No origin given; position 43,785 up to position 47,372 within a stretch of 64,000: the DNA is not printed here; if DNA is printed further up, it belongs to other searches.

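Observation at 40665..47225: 2186-aa virion protein with an HExxH centre and glycine-zipper segments: candidate injected polyvalent effector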

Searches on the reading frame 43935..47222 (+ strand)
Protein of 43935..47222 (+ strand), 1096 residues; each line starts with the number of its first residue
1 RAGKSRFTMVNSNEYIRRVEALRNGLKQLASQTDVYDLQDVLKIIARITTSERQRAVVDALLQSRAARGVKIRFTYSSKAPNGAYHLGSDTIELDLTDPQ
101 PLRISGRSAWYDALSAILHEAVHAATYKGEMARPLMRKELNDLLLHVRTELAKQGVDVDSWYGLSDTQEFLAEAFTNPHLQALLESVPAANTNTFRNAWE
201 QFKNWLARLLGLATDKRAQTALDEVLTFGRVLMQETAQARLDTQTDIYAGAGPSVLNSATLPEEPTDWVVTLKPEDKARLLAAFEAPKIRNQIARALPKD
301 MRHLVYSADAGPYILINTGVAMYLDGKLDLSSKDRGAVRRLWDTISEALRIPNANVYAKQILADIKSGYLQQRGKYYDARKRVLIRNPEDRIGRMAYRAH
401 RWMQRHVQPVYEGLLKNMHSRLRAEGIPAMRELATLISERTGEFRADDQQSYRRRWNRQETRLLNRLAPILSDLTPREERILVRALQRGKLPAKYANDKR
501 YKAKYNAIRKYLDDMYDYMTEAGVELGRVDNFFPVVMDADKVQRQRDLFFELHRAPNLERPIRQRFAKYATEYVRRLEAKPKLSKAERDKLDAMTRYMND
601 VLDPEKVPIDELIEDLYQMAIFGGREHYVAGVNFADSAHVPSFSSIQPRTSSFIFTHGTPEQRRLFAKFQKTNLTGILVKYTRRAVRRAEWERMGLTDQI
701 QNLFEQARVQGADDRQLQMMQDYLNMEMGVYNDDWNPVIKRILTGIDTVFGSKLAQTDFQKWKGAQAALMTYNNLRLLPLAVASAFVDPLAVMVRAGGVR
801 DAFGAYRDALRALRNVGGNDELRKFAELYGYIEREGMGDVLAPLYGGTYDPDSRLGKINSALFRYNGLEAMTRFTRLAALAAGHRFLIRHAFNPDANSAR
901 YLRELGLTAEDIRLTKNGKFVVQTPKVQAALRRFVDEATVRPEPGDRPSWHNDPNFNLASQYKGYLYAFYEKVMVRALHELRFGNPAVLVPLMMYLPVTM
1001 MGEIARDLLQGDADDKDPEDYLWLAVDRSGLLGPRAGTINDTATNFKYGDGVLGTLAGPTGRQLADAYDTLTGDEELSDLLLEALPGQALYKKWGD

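Call 63: predict_structure(alignment_id=A3)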
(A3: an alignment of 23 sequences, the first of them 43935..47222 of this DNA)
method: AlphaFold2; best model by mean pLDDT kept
length: 1096 residues; sequences in the alignment: 23
mean_pLDDT: 72.5   pTM: 0.55
mean pLDDT of the five models: 72.5, 70.0, 67.8, 67.1, 64.8
residues with pLDDT >= 90: 85; 70-90: 619; 50-70: 270; < 50: 122
segments of 3 or more residues with pLDDT < 50: 1-6, 240-266, 624-631, 643-646, 779-787, 831-836, 846-849, 1042-1096
pLDDT, mean of each block of 10 residues (from residue 1): 46 86 83 80 85 82 79 80 76 83 68 86 85 84 92 83 77 79 88 87 90 76 79 61 45 32 42 71 82 75 61 74 69 73 63 64 76 75 69 64 61 72 85 86 65 83 80 83 86 88 92 91 80 79 87 89 82 75 77 84 86 81 47 69 54 79 85 82 86 90 92 88 83 71 65 66 67 55 49 72 80 73 71 48 52 59 64 77 89 86 86 86 83 76 76 71 69 76 70 63 59 52 61 56 45 45 43 39 34 27
secondary structure, 60 per line:
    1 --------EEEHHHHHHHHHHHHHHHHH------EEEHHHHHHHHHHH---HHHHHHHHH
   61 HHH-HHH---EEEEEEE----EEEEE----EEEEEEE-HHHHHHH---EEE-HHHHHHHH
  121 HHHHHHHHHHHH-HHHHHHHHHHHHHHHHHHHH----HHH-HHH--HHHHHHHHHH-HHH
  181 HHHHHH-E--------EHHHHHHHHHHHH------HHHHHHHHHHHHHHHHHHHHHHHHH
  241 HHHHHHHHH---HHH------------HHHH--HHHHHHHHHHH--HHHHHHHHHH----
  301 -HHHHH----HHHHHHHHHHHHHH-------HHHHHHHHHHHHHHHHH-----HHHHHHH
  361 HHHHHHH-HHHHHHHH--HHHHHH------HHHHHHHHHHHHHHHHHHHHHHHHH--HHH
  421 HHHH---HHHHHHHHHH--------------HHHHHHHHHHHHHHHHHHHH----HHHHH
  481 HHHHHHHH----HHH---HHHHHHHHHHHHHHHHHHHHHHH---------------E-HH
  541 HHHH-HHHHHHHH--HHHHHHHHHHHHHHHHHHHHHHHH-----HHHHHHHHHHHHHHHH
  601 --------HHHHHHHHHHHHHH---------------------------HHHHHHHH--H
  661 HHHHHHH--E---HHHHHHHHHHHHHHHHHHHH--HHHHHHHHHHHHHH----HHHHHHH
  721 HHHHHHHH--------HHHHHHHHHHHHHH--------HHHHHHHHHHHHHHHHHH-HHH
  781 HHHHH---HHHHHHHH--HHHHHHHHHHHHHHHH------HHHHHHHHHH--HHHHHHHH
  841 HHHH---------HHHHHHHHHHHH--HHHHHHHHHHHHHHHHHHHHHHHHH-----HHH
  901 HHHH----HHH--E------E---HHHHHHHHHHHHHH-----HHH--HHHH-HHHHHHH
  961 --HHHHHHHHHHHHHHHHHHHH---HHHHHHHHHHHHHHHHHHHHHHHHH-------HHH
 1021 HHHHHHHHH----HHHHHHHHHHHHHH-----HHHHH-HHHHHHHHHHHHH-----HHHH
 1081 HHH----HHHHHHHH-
elements in order (helices of 4 or more, strands of 3 or more residues): E9-11 H12-28 E35-37 H38-48 H52-63 E71-77 E82-86 E91-97 H99-105 E109-111 H113-132 H134-153 H167-176 H178-186 H198-209 H216-249 H268-271 H274-284 H287-296 H302-306 H311-324 H332-348 H354-367 H369-376 H379-384 H391-415 H418-424 H428-437 H452-471 H476-488 H499-521 H539-544 H546-553 H556-579 H585-600 H609-622 H650-657 H660-667 H674-693 H696-709 H714-728 H737-750 H759-776 H778-785 H789-796 H799-814 H821-830 H833-844 H854-865 H868-892 H898-904 H925-938 H949-952 H954-960 H963-982 H986-1010 H1018-1029 H1034-1047 H1053-1057 H1059-1071 H1077-1083 H1088-1095

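Call 66: fold_search(model_id=the predicted structure, library=pdb)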
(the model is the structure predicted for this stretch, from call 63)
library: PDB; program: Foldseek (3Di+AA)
matches with E <= 10: 116; with E <= 0.001: 0
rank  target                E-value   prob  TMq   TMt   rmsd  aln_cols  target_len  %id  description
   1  9jyy_I                1.5e-03  0.99  0.17  0.16  28.7       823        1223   12  core proteins of mature T7 (released 2024-12-11)
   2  1j7n_B                4.5e-01  0.21  0.09  0.13  24.4       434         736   11  Anthrax Toxin Lethal factor (released 2001-11-07)
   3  5f0o_A                6.5e-01  0.04  0.08  0.08  33.1      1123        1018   10  Cohesin subunit Pds5 in complex with Scc1 (released 2016-04-13)
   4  9ep3_A                9.3e-01  0.05  0.09  0.10  33.1      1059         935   11  Structure of the SA2/SCC1/WAPL complex (released 2025-10-01)
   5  9heo_A                1.2e+00  0.02  0.07  0.03  50.7      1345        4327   10  Open-state RyR1 in 0.05% POPC micelles, in complex with a nanobody and FKBP (released 2025-09-17)
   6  9iti_A                1.4e+00  0.03  0.07  0.06  33.6       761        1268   10  Nav1.7 with mutations that eliminate beta1 binding (released 2025-08-20)
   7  1j7n_A                1.5e+00  0.13  0.09  0.13  24.7       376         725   10  Anthrax Toxin Lethal factor (released 2001-11-07)
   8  1pwp_B                1.6e+00  0.11  0.09  0.12  25.8       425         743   10  Crystal Structure of the Anthrax Lethal Factor complexed with Small Molecule Inhibitor NSC 12155 (released 2004-01-13)
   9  9o8c_A                1.7e+00  0.02  0.06  0.06  34.2       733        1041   11  Cryo-EM structure of primidone-bound rabbit TRPM3 having 3 resting and 1 activated subunits at 18 degrees Celsius (released 2025-12-17)
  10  4ev6_B                2.0e+00  0.06  0.04  0.11  28.1       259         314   11  The complete structure of CorA magnesium transporter from Methanocaldococcus jannaschii (released 2012-10-31)
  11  8tj5_P                2.2e+00  0.01  0.06  0.05  41.0      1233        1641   11  Inner spoke ring of the yeast NPC (released 2023-10-11)
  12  7rtt_A                2.3e+00  0.02  0.06  0.10  34.2       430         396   11  Cryo-EM structure of a TTYH2 cis-dimer (released 2021-08-25)
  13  9pcb                  2.3e+00  0.02  0.06  0.10  23.5       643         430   13  Structure of Synaptic Vesicle Protein 2A Bound to UCB-J (released 2025-09-10)
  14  8b37_B                2.4e+00  0.02  0.07  0.09  38.5       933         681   11  Crystal structure of Pyrobaculum aerophilum potassium-independent proton pumping membrane integral pyrophosphatase in  (released 2024-01-17)
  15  4i0u_B                2.4e+00  0.03  0.05  0.10  28.9       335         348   12  Improved structure of Thermotoga maritima CorA at 2.7 A resolution (released 2013-03-06)
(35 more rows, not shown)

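Call 77: fold_search(model_id=the predicted structure, library=viral)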
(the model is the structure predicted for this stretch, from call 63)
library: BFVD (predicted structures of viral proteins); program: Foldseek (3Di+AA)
matches with E <= 10: 288; with E <= 0.001: 68
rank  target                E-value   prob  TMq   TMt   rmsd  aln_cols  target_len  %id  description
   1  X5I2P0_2              5.7e-25  1.00  0.45  0.49  22.1      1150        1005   19  Structural protein [Pseudomonas phage KPP25]
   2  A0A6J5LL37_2          1.0e-23  1.00  0.44  0.45  22.2      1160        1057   18  Large polyvalent protein associated domain-containing protein [uncultured Caudovirales phage]
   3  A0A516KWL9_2          3.2e-18  1.00  0.41  0.46  18.5      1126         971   18  (no name in the UniProt tables at hand)
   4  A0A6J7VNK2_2          8.6e-16  1.00  0.41  0.35  38.2      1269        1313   16  Uncharacterized protein [uncultured Caudovirales phage]
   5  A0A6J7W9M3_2          9.1e-14  1.00  0.43  0.34  38.4      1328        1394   14  Large polyvalent protein-associated domain-containing protein [uncultured Caudovirales phage]
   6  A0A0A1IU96            1.6e-13  1.00  0.29  0.25  27.2      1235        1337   14  Putative internal (Core) protein [Pseudomonas phage vB_PaeP_PAO1_Ab05]
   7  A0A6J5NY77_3          6.8e-13  1.00  0.22  0.20  36.7      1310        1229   14  Uncharacterized protein [uncultured Caudovirales phage]
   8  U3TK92                9.4e-13  1.00  0.37  0.31  22.4      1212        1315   13  Putative internal core protein [Ralstonia phage RSB3]
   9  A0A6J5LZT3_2          1.2e-12  1.00  0.42  0.52   9.0       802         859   16  Large polyvalent protein associated domain-containing protein (Fragment) [uncultured Caudovirales phage]
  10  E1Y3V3                1.9e-12  1.00  0.30  0.25  27.3      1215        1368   14  Putative internal virion protein [Pantoea phage LIMElight]
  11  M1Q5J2                3.5e-12  1.00  0.38  0.39  26.8      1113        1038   15  (no name in the UniProt tables at hand)
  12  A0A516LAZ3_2          9.3e-12  1.00  0.22  0.18  25.6      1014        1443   16  (no name in the UniProt tables at hand)
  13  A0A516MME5            1.4e-11  1.00  0.40  0.41  19.9      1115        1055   13  (no name in the UniProt tables at hand)
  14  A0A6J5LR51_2          3.9e-11  1.00  0.21  0.20  23.3       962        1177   15  Uncharacterized protein [uncultured Caudovirales phage]
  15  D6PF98                3.2e-10  1.00  0.38  0.38  16.7      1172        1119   12  (no name in the UniProt tables at hand)
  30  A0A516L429            7.6e-08  1.00  0.29  0.25  30.0      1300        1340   13  (no name in the UniProt tables at hand)
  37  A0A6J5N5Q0            7.2e-07  1.00  0.28  0.24  35.9      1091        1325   13  Uncharacterized protein [uncultured Caudovirales phage]
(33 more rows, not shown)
